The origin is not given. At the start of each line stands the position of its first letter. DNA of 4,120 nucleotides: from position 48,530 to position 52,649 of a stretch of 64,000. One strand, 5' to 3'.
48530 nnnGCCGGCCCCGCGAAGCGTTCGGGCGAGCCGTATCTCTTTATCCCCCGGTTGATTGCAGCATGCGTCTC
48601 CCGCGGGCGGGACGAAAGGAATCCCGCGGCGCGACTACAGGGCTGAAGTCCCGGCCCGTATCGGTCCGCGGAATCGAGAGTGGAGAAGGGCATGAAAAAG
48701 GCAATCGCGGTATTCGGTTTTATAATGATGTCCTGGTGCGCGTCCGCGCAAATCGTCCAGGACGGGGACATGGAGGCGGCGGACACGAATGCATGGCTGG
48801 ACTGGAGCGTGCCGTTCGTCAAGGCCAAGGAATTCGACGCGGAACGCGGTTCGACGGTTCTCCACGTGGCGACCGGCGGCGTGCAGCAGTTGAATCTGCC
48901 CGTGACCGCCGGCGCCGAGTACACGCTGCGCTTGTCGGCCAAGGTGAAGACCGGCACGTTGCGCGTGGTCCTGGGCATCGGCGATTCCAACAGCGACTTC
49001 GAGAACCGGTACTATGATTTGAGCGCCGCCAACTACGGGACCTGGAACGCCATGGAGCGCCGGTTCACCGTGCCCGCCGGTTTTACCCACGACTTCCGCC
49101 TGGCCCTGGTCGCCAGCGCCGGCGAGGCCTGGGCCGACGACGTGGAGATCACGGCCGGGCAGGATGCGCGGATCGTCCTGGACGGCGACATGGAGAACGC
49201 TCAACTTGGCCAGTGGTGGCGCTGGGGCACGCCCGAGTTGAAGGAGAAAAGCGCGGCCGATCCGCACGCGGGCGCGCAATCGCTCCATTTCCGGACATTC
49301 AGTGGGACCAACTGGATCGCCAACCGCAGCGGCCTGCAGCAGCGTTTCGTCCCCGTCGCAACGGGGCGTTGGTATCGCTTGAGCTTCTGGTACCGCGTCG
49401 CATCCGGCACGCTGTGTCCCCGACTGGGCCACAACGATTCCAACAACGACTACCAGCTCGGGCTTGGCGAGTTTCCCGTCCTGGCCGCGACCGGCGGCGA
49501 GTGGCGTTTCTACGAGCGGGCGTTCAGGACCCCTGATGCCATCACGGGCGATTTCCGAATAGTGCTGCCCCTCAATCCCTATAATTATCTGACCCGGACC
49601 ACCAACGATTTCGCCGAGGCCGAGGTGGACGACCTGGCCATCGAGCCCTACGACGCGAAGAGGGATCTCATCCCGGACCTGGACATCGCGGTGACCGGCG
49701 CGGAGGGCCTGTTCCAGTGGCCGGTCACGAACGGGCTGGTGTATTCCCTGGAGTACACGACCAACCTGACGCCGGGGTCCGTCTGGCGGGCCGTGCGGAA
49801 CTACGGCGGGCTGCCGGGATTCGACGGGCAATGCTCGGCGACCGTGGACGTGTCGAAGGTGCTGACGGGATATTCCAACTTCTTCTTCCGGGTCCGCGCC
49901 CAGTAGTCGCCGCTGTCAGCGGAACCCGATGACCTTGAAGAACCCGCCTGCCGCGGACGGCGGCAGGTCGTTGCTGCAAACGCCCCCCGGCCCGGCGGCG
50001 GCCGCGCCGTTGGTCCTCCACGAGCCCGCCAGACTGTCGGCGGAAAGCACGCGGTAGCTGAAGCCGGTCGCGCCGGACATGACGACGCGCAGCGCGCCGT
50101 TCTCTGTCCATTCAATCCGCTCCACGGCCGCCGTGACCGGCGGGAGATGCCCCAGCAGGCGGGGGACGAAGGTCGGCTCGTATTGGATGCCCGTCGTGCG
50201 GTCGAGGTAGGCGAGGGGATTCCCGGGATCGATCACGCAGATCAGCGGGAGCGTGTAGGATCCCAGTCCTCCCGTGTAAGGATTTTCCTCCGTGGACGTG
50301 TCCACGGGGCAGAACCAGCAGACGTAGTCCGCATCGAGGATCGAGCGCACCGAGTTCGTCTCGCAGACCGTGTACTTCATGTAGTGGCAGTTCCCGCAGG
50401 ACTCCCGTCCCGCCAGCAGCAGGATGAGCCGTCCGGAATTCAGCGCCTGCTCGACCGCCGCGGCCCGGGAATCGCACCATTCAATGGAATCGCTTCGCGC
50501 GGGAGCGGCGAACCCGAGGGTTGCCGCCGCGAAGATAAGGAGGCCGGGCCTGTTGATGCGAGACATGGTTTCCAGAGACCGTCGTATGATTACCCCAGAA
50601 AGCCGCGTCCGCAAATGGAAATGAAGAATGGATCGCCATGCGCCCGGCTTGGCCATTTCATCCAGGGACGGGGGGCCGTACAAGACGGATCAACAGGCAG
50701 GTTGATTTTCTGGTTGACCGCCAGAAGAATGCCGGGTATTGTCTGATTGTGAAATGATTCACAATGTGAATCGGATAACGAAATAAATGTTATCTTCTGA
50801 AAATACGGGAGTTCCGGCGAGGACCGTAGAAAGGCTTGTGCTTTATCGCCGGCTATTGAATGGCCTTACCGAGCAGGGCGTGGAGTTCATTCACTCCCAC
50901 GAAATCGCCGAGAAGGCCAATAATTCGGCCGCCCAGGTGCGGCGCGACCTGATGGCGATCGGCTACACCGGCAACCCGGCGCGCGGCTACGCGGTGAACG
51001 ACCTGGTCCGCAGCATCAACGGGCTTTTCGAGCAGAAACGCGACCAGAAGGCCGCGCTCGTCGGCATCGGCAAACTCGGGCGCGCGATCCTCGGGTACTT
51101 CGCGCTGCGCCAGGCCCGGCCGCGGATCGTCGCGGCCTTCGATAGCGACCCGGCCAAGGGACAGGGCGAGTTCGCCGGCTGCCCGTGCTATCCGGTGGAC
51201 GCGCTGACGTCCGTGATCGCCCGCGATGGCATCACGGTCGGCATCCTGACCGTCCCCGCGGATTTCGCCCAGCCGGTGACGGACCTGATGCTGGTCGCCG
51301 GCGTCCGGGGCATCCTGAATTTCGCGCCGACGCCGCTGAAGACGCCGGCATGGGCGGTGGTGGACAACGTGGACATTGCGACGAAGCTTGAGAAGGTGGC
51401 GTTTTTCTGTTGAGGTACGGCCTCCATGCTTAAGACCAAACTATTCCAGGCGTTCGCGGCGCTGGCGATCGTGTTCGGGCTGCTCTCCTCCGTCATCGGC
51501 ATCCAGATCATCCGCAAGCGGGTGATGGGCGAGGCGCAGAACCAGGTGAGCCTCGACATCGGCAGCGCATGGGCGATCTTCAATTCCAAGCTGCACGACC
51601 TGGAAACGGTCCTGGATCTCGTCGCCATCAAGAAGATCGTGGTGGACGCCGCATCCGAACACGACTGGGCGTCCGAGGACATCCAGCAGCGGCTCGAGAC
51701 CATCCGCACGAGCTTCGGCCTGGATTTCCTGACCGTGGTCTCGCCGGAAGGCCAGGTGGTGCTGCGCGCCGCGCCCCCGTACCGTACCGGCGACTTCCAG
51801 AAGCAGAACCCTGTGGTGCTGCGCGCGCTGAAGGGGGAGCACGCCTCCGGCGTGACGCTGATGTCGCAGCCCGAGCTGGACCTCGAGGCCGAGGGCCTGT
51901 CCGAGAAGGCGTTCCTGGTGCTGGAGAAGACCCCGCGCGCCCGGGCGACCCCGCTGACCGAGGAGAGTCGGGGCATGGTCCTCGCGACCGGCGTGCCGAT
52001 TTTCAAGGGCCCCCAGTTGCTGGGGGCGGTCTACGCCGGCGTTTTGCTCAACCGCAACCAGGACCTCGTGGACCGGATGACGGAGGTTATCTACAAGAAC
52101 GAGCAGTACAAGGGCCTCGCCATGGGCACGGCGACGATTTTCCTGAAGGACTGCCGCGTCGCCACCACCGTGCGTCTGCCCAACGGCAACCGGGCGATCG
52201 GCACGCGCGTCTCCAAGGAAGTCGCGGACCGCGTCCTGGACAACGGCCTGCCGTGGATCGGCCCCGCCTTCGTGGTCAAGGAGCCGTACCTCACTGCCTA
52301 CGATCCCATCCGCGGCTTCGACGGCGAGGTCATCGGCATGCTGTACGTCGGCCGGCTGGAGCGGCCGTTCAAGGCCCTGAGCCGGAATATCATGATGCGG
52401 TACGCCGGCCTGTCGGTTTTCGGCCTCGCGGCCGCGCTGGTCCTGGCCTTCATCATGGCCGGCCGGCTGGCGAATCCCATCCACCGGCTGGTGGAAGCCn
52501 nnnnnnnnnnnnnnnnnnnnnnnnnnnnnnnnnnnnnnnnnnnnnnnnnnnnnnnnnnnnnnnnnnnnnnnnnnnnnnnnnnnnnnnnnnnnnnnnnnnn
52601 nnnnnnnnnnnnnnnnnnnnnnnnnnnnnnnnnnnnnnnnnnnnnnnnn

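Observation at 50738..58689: Rex-controlled operon in which a Cache sensor kinase and two receiver-only response regulators bracket the structural genes of a trimeric [FeFe] hydrogenase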

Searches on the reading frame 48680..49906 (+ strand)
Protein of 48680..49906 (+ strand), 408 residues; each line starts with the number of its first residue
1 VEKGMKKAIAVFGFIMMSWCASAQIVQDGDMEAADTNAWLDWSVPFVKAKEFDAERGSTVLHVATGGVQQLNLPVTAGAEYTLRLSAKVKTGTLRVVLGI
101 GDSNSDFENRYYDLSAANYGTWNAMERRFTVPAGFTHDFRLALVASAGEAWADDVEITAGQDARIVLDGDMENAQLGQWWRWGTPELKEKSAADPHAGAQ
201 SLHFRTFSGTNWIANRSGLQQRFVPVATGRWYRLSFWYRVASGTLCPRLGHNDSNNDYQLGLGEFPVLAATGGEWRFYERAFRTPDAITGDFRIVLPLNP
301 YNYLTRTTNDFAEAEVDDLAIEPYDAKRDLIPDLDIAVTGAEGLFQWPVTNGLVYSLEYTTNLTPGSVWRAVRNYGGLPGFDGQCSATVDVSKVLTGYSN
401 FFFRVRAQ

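Call 52: search_protein_families(library=pfam, proteins=[window:48680-49906:+], max_evalue=0.00001)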
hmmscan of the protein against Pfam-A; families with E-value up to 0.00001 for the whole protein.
window:48680-49906:+ (408 aa): 1 family
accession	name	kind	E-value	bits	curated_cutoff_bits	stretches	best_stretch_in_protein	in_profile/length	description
PF02018.23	CBM_4_9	-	4e-14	53.6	25.9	1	165-296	3-131/136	Carbohydrate binding domain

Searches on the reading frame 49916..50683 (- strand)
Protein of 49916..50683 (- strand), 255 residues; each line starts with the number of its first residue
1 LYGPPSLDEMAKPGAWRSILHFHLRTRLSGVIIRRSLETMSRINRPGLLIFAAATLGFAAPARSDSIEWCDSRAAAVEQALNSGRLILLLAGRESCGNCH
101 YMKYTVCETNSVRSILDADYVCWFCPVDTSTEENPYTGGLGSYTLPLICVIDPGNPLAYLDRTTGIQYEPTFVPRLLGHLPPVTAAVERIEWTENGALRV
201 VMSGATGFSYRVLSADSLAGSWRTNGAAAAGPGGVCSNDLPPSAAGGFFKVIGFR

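Call 52: search_protein_families(library=pfam, proteins=[window:49916-50683:-], max_evalue=0.00001)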
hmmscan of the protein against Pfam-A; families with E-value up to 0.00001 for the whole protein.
window:49916-50683:- (255 aa): 1 family
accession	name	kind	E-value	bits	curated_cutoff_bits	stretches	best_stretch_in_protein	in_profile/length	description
PF13899.12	Thioredoxin_7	-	2.6e-08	34.3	27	1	69-153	2-83/83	Thioredoxin-like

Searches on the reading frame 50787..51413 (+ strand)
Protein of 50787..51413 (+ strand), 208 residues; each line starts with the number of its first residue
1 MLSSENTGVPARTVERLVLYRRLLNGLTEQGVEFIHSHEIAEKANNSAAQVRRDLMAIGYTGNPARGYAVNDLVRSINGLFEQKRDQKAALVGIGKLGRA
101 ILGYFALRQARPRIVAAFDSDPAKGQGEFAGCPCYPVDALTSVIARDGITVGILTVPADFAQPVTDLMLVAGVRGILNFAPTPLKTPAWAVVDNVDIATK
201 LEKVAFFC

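Call 6: search_protein_families(library=pfam, proteins=[window:50787-51413:+], max_evalue=0.01)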
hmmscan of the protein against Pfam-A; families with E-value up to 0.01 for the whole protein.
window:50787-51413:+ (208 aa): 2 families
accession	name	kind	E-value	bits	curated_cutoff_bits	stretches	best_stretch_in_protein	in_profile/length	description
PF02629.25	CoA_binding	-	5.6e-17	62.7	22.3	1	85-181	2-96/97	CoA binding domain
PF06971.19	Put_DNA-bind_N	-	1.3e-15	57.6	27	1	9-55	2-48/49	Putative DNA-binding protein N-terminus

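Call 62: search_protein_families(library=ncbifam, proteins=[window:50787-51413:+], max_evalue=1e-10)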
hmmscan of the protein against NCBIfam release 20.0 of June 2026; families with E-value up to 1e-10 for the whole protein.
window:50787-51413:+ (208 aa): 9 families
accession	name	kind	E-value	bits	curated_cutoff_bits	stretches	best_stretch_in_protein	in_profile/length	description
NF003995.0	PRK05472.2-4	subfamily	3e-57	193.6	126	1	6-207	3-204/213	redox-sensing transcriptional repressor Rex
NF003994.0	PRK05472.2-3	equivalog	1e-49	168.8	130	1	5-201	5-201/217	redox-sensing transcriptional repressor Rex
NF003993.0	PRK05472.2-2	equivalog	5.6e-48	163.3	217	1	8-206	5-203/212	redox-sensing transcriptional repressor Rex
NF003996.0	PRK05472.2-5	equivalog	6.3e-48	163.4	138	1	10-206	3-197/209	redox-sensing transcriptional repressor Rex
NF003992.0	PRK05472.2-1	equivalog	1.8e-47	161.6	226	1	4-206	16-218/249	redox-sensing transcriptional repressor Rex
NF003989.0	PRK05472.1-3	equivalog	3.1e-45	154.6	177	1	5-207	4-206/215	redox-sensing transcriptional repressor Rex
NF003990.0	PRK05472.1-4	equivalog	1.8e-37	129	233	1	6-205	4-203/214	redox-sensing transcriptional repressor Rex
NF003988.0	PRK05472.1-1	equivalog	7.3e-34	117.6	321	1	7-207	5-207/214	redox-sensing transcriptional repressor Rex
NF003991.0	PRK05472.1-5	equivalog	2.3e-31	109.4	198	1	4-207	2-205/211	redox-sensing transcriptional repressor Rex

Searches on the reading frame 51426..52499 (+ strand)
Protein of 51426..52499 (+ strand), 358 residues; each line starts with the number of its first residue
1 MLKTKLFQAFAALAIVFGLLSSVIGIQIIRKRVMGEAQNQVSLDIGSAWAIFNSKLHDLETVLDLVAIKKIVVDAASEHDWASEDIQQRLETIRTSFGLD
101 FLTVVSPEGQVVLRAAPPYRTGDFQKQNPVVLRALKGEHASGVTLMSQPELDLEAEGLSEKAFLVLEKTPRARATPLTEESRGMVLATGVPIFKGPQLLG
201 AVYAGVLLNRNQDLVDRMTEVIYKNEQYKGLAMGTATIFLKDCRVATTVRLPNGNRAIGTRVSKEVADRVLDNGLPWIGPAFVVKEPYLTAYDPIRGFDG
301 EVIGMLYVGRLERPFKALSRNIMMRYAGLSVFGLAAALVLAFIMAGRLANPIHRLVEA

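Call 24: search_solved_structures(query=window:51426-52499:+, max_evalue=1, show_alignments=3)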
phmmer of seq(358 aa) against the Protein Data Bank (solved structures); distinct sequences matched with E-value up to 1: 3.
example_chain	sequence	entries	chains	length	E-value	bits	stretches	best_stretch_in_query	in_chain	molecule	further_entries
8py0_A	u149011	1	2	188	8.8e-06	28.9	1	235-311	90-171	Ligand Binding domain (LBD) Chemoreceptor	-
8py1_A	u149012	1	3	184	0.00023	24.2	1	243-309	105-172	Methyl-accepting chemotaxis protein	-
3e8p_A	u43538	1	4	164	0.2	14.5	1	60-122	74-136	uncharacterized protein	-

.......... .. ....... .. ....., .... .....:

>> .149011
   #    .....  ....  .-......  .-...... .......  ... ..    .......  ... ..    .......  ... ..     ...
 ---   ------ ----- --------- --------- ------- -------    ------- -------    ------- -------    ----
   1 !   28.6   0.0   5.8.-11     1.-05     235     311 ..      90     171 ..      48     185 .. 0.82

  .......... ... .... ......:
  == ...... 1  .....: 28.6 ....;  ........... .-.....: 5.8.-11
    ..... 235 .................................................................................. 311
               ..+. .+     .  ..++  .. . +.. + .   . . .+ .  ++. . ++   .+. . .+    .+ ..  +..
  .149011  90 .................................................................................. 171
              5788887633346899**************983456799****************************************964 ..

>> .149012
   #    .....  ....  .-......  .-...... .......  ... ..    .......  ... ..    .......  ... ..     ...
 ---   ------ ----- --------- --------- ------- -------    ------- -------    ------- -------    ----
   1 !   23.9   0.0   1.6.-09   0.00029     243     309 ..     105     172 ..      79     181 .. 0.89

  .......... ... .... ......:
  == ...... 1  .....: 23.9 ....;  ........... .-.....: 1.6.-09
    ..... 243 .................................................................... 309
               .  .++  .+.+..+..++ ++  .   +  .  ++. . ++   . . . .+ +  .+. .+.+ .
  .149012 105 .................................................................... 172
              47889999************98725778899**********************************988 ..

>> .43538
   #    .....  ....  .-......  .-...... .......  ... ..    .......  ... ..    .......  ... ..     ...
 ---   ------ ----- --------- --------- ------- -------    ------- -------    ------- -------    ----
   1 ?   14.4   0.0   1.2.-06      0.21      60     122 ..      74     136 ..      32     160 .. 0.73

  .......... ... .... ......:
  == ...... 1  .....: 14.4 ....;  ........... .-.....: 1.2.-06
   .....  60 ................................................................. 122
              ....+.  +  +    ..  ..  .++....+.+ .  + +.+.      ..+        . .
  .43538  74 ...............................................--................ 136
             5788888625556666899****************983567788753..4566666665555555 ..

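Call 36: predict_structure(alignment_id=A2)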
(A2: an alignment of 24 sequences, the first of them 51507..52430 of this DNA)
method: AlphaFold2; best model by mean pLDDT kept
length: 308 residues; sequences in the alignment: 24
mean_pLDDT: 92.0   pTM: 0.86
mean pLDDT of the five models: 92.0, 91.8, 91.5, 90.3, 88.7
residues with pLDDT >= 90: 225; 70-90: 83; 50-70: 0; < 50: 0
segments of 3 or more residues with pLDDT < 50: none
pLDDT, mean of each block of 10 residues (from residue 1): 88 94 96 95 91 87 94 95 93 88 94 95 94 93 84 95 95 96 95 91 88 95 89 90 93 81 95 94 91 89 90
secondary structure, 60 per line:
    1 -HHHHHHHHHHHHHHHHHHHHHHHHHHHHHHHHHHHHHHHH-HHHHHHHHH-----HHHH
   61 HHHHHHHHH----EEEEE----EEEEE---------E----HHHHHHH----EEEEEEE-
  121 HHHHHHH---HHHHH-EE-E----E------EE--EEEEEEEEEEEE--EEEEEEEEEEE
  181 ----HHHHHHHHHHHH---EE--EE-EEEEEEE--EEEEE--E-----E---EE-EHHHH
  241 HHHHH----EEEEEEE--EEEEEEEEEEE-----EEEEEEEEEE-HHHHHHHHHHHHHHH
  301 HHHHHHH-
elements in order: H2-41 H43-51 H57-69 E74-78 E83-87 H102-108 E113-119 H121-127 H131-135 E156-167 E170-180 H185-196 E207-213 E216-220 H237-245 E250-256 E259-269 E275-284 H286-307

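Call 39: fold_search(model_id=the predicted structure, library=pdb)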
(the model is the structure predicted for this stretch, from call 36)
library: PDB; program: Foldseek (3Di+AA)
matches with E <= 10: 1615; with E <= 0.001: 132
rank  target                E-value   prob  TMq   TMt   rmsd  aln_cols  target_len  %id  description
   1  3lif_A                3.9e-09  1.00  0.48  0.57   7.9       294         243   13  Crystal Structure of the extracellular domain of the putative histidine kinase rpHK1S-Z16 (released 2010-05-05)
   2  5ltx_B                1.1e-08  1.00  0.45  0.55   8.0       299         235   14  LIGAND BINDING DOMAIN OF PSEUDOMONAS AERUGINOSA PAO1 AMINO ACID CHEMORECEPTOR PCTA IN COMPLEX WITH L-MET (released 2017-09-20)
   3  5t65_B                1.6e-08  1.00  0.44  0.53   8.0       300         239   14  LIGAND BINDING DOMAIN OF PSEUDOMONAS AERUGINOSA PAO1 AMINO ACID CHEMORECEPTOR PCTA IN COMPLEX WITH L-ILE (released 2017-09-13)
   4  3by9_A                2.7e-08  1.00  0.45  0.51   8.3       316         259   12  Crystal structure of the V. cholerae Histidine Kinase DctB Sensor Domain (released 2008-08-12)
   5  2p7j_A                3.6e-08  1.00  0.48  0.55   8.0       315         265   12  Crystal structure of the domain of putative sensory box/GGDEF family protein from Vibrio parahaemolyticus (released 2007-05-01)
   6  3lid_A                3.6e-08  1.00  0.48  0.52   8.1       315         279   11  Crystal Structure of the extracellular domain of the putative histidine kinase vpHK1S-Z8 (released 2010-05-05)
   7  8py0_A                3.9e-08  1.00  0.30  0.57   1.9       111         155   28  Sensor domain of Oscillibacter ruminantium chemoreceptor in complex with formate. (released 2025-02-12)
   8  8py0_B                3.9e-08  1.00  0.29  0.56   1.9       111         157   28  Sensor domain of Oscillibacter ruminantium chemoreceptor in complex with formate. (released 2025-02-12)
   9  6w3r_A                4.1e-08  1.00  0.44  0.53   8.1       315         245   10  Crystal structure of ligand-binding domain of Campylobacter jejuni chemoreceptor Tlp3 in complex with 3-methylisoleuci (released 2020-05-20)
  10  2hj9_C                4.4e-08  1.00  0.46  0.64   6.5       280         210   10  Crystal structure of the Autoinducer-2-bound form of Vibrio harveyi LuxP complexed with the periplasmic domain of LuxQ (released 2006-09-26)
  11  6iop_A                4.4e-08  1.00  0.42  0.51   8.0       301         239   11  The ligand binding domain of Mlp24 (released 2019-03-20)
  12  3by9_B                4.6e-08  1.00  0.46  0.53   7.6       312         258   13  Crystal structure of the V. cholerae Histidine Kinase DctB Sensor Domain (released 2008-08-12)
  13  2hje                  6.7e-08  1.00  0.46  0.65  10.2       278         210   12  Crystal structure of Vibrio harveyi LuxQ periplasmic domain (released 2006-09-26)
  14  6w3o_A                7.1e-08  1.00  0.48  0.58   7.8       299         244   10  Crystal structure of ligand-binding domain of Campylobacter jejuni chemoreceptor Tlp3 in complex with 4-methylisoleuci (released 2020-05-20)
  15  3e4p_B                7.1e-08  1.00  0.42  0.50   8.9       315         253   10  Crystal structure of malonate occupied DctB (released 2008-10-21)
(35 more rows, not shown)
